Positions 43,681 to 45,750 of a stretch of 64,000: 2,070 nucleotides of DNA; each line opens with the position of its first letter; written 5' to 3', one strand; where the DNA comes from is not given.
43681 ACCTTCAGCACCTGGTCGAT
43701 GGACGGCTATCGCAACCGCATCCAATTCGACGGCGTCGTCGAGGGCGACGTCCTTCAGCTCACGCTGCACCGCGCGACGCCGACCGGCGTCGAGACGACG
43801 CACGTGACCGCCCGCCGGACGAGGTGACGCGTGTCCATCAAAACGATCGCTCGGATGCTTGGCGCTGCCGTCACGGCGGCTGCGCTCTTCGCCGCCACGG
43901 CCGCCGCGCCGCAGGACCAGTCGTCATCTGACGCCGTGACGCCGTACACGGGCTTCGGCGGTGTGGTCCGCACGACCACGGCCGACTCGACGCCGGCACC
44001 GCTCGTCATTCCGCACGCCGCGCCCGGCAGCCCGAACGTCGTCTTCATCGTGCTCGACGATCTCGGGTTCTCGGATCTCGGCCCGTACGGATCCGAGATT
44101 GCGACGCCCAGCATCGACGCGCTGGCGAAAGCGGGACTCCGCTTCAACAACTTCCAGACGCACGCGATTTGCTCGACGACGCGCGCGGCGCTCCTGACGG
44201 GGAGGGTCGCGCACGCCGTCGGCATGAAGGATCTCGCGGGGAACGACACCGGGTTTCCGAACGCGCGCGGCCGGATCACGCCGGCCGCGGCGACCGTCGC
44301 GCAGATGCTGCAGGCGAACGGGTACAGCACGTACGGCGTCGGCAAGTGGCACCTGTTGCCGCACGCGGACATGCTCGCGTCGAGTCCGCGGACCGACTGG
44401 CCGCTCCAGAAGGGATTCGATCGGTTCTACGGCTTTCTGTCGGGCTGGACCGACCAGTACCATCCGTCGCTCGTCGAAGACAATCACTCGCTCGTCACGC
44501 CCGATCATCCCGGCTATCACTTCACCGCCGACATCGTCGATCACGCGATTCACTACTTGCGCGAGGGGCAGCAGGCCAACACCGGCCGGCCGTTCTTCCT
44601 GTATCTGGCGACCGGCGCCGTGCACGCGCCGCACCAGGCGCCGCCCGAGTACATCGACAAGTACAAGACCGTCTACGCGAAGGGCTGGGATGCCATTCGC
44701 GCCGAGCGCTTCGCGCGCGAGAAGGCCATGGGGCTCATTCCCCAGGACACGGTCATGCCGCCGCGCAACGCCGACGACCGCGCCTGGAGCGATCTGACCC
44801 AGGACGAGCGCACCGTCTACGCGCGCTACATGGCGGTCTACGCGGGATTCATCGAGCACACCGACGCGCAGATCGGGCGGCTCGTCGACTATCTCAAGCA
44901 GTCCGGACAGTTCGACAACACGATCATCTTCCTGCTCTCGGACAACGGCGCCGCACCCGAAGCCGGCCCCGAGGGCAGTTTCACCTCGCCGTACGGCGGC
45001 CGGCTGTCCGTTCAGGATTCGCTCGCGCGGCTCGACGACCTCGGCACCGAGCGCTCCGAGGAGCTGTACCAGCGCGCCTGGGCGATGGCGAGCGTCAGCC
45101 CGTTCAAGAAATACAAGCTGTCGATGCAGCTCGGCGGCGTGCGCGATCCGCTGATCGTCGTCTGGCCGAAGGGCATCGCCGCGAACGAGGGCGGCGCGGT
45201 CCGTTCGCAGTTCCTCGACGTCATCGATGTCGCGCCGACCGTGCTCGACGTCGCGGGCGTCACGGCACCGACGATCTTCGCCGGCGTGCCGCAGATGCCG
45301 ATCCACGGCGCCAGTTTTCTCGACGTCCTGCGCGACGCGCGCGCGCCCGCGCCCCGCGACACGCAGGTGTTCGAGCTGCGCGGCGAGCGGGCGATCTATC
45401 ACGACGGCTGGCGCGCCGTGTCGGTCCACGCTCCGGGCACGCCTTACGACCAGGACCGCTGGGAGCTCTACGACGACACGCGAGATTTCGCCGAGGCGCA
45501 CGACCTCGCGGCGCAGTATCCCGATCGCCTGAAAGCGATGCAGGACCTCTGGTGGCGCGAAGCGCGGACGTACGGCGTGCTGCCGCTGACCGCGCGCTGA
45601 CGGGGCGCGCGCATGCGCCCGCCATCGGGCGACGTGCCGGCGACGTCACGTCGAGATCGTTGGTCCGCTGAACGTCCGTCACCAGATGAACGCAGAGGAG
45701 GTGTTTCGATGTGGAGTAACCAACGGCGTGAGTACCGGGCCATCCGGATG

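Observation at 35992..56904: Sulfatase-rich island (5 sulfatases, anSME, TonB receptor, 3 regulators) with no glycoside hydrolase, lyase or SusD partner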

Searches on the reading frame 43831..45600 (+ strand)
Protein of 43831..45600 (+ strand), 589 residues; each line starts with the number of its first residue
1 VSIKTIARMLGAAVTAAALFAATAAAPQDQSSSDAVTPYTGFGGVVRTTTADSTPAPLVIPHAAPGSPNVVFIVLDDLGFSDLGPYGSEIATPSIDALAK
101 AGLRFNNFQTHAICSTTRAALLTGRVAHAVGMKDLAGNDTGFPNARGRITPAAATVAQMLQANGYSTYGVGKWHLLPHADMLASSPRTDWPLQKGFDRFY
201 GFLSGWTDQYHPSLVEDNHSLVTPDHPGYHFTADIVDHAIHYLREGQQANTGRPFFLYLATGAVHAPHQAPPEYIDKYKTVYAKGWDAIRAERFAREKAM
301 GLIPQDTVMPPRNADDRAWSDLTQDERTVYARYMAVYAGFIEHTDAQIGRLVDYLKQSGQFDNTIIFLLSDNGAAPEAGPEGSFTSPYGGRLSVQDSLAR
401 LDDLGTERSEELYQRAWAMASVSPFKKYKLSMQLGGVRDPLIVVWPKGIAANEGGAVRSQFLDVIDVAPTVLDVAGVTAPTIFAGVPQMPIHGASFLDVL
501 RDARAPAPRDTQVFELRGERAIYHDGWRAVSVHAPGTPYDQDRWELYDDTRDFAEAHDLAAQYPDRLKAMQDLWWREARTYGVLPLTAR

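Call 4: search_protein_families(library=pfam, proteins=[window:43831-45600:+], max_evalue=0.01)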
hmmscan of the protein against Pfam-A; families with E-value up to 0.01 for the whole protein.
window:43831-45600:+ (589 aa): 3 families
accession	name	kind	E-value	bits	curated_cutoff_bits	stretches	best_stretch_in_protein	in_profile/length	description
PF00884.28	Sulfatase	-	8.9e-63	212.8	25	1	68-477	1-301/301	Sulfatase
PF16347.10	SGSH_C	-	4.2e-09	37.2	29.3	1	436-561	15-133/154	N-sulphoglucosamine sulphohydrolase, C-terminal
PF01663.27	Phosphodiest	-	9.6e-06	25.8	23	1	340-377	187-224/342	Type I phosphodiesterase / nucleotide pyrophosphatase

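Call 13: search_protein_families(library=ncbifam, proteins=[window:43831-45600:+], max_evalue=0.001)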
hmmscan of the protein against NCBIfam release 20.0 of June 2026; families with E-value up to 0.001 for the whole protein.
window:43831-45600:+ (589 aa): 4 families
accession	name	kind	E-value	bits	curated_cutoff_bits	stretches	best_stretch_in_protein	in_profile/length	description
NF010322.0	PRK13759.1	equivalog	5.2e-34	117.6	481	3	66-179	5-111/486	arylsulfatase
NF045661.1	HdlasePehA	equivalog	1.3e-22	80.1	900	2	235-373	186-320/506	phosphoric/sulfuric ester hydrolase PehA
TIGR03417.1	chol_sulfatase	equivalog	8.8e-21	74.3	433.45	1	67-373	2-291/500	choline-sulfatase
NF052527.1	Mn_arylsulf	exception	3.2e-17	62.6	850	2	229-374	177-304/479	manganese-dependent arylsulfatase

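Call 16: search_solved_structures(query=window:43831-45600:+, max_evalue=1e-15)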
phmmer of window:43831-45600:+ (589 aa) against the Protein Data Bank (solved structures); distinct sequences matched with E-value up to 1e-15: 52.
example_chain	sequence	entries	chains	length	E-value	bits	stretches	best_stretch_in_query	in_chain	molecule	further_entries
7all_AAA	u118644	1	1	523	1.7e-84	287.9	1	63-383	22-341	Arylsulfatase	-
1hdh_A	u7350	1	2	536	3.6e-82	280.2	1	67-584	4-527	Arylsulfatase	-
4cxk_A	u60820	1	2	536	4.7e-81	276.5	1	67-584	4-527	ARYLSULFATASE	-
5aj9_A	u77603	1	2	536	5.1e-81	276.4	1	67-584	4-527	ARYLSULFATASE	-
4cys_A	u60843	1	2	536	6.4e-81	276.1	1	67-584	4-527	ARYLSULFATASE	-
4cxs_A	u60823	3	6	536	8.7e-81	275.7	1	67-584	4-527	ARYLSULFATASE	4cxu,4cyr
6bia_A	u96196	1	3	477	4.8e-38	134.5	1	63-278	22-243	Sulfatase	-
6b0k_A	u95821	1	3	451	9e-36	127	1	67-278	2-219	Iota-carrageenan sulfatase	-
6b0j_A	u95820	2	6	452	9.1e-36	127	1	67-278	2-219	Iota-carrageenan sulfatase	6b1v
9hh3_A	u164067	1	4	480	1.9e-34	122.6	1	67-281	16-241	Sulfatase, family S1-19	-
9hh2_A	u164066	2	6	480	6.8e-33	117.5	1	67-281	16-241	Sulfatase, family S1-19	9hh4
7stt_A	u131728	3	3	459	5.3e-32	114.5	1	67-294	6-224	N-acetylgalactosamine-6-sulfatase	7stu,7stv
7ana_AAA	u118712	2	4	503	1.6e-30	109.7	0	63-218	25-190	N-acetylgalactosamine-6-sulfatase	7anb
9fo1_A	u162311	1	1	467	1.8e-30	109.5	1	65-280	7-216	k-carrageenan sulfatase S1_16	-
6prm_A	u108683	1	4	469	3e-30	108.8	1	66-285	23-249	exo-4S-kappa carrageenan S1 sulfatase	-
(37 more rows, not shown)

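Call 23: find_related_loci(query=window:43831-45600:+, collection=metagenome_contigs, flank=10000)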
Query window:43831-45600:+ (589 aa) in metagenome_contigs; peptide patterns used: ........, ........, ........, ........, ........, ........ (x = any residue, [..] = any of these).
218 stretches matched a pattern; 13 encode a relative of the query (tblastn E <= 1e-3); 13 distinct loci.
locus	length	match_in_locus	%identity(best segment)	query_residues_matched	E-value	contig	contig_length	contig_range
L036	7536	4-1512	51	90-589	1e-160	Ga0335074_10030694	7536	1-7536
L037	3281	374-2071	39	42-587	6e-140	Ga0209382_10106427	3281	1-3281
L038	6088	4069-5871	39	8-586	1e-134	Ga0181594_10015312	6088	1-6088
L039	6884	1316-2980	38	42-586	4e-123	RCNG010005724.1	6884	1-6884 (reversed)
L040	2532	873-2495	38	55-586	4e-129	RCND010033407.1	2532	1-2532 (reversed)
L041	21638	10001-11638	34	30-576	6e-78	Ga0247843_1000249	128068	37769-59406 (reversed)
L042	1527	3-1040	39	262-586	1e-79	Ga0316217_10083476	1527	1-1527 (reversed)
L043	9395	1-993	41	275-589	1e-69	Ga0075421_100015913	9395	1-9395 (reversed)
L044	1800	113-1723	28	73-569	6e-43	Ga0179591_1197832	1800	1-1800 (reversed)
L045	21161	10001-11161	25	68-570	7e-35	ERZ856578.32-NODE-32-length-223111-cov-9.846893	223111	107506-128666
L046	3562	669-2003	25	67-573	1e-24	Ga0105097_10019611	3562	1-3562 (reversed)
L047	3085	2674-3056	69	113-383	5e-13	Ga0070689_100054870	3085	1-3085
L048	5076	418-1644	21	40-518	8e-13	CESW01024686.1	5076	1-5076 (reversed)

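Call 78: search_solved_structures(query=window:43831-45600:+, max_evalue=1e-80, show_alignments=2)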
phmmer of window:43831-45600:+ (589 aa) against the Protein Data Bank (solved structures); distinct sequences matched with E-value up to 1e-80: 6.
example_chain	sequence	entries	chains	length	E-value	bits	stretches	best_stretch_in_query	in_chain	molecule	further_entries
7all_AAA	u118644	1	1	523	1.7e-84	287.9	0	63-383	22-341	Arylsulfatase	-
1hdh_A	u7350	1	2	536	3.6e-82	280.2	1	67-584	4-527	Arylsulfatase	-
4cxk_A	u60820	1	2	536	4.7e-81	276.5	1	67-584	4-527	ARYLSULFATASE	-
5aj9_A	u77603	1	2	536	5.1e-81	276.4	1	67-584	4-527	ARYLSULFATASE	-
4cys_A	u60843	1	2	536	6.4e-81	276.1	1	67-584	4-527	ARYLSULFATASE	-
4cxs_A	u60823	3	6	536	8.7e-81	275.7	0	67-584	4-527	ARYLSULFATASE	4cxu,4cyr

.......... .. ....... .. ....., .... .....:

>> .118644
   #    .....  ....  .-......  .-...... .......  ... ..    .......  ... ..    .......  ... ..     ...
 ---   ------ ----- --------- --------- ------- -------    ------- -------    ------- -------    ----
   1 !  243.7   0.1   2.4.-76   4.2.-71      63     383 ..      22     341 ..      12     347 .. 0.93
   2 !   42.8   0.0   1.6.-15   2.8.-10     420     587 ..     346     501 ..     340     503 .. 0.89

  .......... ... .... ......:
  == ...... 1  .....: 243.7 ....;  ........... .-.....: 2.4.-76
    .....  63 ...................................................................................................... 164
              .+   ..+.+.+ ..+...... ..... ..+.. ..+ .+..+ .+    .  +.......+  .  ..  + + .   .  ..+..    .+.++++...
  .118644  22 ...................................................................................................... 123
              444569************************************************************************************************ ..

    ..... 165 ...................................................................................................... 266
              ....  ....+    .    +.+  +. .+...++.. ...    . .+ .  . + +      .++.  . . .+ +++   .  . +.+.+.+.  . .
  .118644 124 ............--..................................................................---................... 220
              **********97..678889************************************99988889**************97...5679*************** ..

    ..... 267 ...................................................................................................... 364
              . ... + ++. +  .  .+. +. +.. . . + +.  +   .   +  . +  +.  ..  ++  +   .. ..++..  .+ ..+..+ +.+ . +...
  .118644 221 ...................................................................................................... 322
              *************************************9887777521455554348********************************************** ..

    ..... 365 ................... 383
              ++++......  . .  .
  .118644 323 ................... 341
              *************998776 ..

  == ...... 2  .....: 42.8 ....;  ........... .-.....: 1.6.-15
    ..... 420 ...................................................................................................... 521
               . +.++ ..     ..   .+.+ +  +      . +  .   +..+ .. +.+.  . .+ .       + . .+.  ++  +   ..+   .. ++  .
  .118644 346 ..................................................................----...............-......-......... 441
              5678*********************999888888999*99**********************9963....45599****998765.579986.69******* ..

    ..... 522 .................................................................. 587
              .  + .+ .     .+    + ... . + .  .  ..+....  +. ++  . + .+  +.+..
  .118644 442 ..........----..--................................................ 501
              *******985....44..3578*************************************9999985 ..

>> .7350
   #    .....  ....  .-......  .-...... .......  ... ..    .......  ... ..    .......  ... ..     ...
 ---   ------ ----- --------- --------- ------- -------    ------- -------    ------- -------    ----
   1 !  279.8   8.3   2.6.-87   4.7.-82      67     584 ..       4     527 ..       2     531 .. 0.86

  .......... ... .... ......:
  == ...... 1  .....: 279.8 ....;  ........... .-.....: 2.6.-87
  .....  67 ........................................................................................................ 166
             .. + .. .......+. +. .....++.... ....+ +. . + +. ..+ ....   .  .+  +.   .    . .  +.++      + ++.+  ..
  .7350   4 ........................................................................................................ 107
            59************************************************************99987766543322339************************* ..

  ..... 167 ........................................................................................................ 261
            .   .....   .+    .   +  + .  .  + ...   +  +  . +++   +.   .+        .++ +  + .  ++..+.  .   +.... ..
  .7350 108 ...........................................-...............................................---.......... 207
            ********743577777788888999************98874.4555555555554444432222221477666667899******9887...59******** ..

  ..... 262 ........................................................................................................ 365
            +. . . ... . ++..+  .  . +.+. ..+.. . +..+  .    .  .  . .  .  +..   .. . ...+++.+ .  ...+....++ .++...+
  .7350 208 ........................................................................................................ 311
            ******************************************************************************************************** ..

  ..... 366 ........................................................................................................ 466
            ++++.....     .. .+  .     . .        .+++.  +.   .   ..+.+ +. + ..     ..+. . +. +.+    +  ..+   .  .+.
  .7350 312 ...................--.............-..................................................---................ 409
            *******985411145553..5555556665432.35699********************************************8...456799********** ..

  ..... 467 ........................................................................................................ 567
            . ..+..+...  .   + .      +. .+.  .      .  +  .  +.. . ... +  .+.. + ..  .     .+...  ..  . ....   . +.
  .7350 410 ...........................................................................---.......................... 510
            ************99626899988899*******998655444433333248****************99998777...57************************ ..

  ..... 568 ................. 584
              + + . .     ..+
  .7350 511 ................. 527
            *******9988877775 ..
